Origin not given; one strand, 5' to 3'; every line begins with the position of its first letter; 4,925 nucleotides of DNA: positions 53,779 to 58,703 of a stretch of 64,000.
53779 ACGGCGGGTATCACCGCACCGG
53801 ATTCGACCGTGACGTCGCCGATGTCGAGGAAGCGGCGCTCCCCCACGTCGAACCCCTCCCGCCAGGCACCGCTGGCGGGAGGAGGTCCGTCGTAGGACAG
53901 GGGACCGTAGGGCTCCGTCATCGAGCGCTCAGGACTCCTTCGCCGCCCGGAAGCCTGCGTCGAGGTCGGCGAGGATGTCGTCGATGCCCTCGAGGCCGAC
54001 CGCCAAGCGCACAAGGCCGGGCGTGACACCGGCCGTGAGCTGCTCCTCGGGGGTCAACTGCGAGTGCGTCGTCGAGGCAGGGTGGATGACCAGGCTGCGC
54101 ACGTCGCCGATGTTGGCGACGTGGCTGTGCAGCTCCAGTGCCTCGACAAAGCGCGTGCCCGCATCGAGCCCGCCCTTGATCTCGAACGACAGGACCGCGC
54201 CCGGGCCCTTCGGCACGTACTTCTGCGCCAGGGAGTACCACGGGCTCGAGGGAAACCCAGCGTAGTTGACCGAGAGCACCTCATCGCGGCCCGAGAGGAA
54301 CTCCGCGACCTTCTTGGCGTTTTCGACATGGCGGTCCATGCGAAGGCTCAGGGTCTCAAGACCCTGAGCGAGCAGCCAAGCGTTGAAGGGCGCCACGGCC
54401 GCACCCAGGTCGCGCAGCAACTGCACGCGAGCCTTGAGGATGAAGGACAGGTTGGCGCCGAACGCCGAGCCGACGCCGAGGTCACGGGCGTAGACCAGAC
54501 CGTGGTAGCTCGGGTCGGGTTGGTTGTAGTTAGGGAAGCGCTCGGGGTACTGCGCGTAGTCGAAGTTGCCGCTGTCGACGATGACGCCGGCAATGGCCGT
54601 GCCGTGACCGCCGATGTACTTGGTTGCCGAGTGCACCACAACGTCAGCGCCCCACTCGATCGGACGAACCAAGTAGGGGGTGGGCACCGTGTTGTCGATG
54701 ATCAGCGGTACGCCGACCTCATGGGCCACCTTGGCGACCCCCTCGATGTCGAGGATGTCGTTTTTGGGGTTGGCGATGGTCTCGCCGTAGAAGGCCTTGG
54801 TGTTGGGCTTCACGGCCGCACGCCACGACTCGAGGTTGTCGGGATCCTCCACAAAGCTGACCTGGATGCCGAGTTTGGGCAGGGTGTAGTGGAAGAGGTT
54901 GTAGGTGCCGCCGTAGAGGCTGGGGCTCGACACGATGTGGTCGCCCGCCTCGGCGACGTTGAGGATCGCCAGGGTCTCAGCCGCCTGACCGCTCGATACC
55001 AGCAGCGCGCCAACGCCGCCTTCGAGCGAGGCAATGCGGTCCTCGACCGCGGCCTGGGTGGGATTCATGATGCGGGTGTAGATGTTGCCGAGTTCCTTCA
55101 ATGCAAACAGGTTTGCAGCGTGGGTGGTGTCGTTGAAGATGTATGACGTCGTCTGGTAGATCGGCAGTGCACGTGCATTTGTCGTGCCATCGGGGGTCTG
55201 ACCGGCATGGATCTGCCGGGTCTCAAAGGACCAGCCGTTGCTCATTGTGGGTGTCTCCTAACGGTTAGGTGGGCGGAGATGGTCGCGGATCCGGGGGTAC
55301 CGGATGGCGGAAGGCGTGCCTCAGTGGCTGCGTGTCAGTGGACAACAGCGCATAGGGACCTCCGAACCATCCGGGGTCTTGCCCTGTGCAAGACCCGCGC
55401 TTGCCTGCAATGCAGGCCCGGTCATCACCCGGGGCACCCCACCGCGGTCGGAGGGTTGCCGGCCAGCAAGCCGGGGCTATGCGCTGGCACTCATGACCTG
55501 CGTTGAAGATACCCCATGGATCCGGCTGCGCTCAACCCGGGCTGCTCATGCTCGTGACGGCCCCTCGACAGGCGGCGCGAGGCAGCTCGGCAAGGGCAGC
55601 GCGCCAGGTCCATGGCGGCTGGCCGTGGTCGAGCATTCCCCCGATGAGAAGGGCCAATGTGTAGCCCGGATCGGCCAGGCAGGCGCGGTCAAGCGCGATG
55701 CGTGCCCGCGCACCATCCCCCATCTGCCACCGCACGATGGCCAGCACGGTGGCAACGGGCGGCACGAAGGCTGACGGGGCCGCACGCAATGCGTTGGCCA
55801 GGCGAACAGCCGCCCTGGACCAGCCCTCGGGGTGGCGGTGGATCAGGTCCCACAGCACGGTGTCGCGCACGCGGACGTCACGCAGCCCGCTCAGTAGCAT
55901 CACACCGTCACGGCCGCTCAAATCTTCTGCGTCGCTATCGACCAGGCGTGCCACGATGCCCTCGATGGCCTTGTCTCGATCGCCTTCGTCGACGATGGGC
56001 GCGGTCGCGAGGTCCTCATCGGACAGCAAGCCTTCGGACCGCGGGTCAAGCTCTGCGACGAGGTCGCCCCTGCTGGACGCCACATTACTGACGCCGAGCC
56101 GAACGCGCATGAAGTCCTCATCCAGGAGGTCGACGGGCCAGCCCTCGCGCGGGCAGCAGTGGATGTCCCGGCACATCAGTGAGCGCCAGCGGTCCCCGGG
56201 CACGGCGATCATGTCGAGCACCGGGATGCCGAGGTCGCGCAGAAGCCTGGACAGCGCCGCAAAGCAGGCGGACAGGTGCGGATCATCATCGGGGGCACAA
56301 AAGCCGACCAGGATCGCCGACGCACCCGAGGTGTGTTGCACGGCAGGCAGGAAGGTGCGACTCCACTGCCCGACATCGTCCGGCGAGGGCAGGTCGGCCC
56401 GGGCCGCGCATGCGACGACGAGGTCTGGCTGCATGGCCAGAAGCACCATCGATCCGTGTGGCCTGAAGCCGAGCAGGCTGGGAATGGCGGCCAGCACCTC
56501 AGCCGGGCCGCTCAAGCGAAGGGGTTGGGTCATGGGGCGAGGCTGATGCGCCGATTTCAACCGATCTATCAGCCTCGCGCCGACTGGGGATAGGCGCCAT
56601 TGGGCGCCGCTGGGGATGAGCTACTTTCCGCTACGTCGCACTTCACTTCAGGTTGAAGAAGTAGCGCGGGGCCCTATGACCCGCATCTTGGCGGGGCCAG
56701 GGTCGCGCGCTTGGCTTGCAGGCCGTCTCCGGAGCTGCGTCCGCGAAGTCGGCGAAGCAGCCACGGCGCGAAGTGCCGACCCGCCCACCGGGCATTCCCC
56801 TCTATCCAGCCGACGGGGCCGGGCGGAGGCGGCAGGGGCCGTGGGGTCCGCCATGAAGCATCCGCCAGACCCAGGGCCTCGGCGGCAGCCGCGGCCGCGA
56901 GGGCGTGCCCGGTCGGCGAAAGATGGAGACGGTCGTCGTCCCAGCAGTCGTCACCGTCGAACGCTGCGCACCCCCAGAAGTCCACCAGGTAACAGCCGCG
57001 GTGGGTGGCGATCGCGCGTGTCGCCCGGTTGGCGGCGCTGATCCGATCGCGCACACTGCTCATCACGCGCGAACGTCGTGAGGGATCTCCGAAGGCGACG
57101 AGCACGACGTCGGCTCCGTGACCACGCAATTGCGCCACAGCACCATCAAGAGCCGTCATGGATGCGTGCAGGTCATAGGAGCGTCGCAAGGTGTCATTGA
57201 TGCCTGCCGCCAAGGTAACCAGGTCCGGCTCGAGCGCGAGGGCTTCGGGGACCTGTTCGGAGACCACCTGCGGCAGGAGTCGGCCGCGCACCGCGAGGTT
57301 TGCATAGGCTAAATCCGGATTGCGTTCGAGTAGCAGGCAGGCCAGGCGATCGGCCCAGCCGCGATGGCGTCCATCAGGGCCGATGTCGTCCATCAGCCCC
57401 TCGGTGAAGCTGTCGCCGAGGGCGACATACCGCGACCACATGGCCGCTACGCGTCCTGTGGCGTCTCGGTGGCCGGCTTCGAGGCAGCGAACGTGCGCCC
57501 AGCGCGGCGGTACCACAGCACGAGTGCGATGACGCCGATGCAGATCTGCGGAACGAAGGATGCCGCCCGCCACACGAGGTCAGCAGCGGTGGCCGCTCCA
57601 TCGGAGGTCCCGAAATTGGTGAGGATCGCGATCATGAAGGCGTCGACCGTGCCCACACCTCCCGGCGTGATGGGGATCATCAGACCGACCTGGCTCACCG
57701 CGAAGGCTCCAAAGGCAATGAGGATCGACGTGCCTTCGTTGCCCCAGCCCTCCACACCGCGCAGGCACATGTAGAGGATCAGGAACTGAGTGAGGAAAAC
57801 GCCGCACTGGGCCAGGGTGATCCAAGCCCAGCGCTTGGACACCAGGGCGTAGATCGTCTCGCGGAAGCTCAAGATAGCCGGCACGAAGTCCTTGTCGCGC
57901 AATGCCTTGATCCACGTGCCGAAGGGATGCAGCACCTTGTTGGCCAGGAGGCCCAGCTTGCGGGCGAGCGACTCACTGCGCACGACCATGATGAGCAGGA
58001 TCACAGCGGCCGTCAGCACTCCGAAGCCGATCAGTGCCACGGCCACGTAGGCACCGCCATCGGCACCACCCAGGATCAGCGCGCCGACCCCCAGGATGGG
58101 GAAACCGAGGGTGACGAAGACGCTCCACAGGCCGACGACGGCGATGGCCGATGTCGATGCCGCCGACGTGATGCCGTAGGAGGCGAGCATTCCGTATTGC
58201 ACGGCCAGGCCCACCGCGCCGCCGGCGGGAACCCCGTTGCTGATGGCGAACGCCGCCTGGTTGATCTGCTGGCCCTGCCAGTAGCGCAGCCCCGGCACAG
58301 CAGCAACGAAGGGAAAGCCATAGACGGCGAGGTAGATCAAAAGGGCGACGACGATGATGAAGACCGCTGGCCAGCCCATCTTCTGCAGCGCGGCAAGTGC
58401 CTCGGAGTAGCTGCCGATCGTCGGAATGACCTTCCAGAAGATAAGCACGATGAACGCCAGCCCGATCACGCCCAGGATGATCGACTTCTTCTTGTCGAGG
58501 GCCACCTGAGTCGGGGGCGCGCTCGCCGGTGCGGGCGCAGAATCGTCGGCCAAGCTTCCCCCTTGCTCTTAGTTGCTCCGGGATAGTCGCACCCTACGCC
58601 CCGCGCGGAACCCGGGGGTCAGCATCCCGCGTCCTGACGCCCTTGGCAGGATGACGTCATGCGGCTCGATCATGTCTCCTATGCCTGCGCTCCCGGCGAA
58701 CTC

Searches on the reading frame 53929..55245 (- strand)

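Call 47: search_protein_families(library=pfam, proteins=[window:53929-55245:-], max_evalue=0.00001)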
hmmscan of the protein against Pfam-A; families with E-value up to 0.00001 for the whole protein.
window:53929-55245:- (438 aa): 1 family
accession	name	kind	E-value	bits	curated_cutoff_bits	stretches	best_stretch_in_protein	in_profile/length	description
PF01053.26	Cys_Met_Meta_PP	-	4.7e-134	447.2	27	1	8-432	1-380/381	Cys/Met metabolism PLP-dependent enzyme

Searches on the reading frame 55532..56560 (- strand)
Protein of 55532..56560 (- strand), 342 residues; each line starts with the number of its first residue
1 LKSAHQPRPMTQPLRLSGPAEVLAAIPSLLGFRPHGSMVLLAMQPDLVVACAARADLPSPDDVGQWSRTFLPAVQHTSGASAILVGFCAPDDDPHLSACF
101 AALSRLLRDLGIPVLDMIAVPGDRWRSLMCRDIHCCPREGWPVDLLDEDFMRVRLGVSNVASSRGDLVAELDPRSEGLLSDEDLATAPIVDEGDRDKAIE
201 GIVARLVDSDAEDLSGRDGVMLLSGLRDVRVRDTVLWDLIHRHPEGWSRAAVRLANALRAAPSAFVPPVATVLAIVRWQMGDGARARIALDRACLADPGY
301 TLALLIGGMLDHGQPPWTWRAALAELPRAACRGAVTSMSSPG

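Call 47: search_protein_families(library=pfam, proteins=[window:55532-56560:-], max_evalue=0.00001)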
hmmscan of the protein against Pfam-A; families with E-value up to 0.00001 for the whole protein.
window:55532-56560:- (342 aa): 1 family
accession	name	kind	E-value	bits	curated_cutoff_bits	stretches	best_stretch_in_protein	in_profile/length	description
PF13830.11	DUF4192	-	3.2e-46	159.2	27.8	1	19-316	1-320/321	Domain of unknown function (DUF4192)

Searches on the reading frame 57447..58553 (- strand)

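Call 47: search_protein_families(library=pfam, proteins=[window:57447-58553:-], max_evalue=0.00001)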
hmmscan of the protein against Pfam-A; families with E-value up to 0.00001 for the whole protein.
window:57447-58553:- (368 aa): 1 family
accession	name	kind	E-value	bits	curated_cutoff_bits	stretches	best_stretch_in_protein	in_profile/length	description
PF03706.18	LPG_synthase_TM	-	2.2e-21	77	33.4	1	29-340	2-302/302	Lysylphosphatidylglycerol synthase TM region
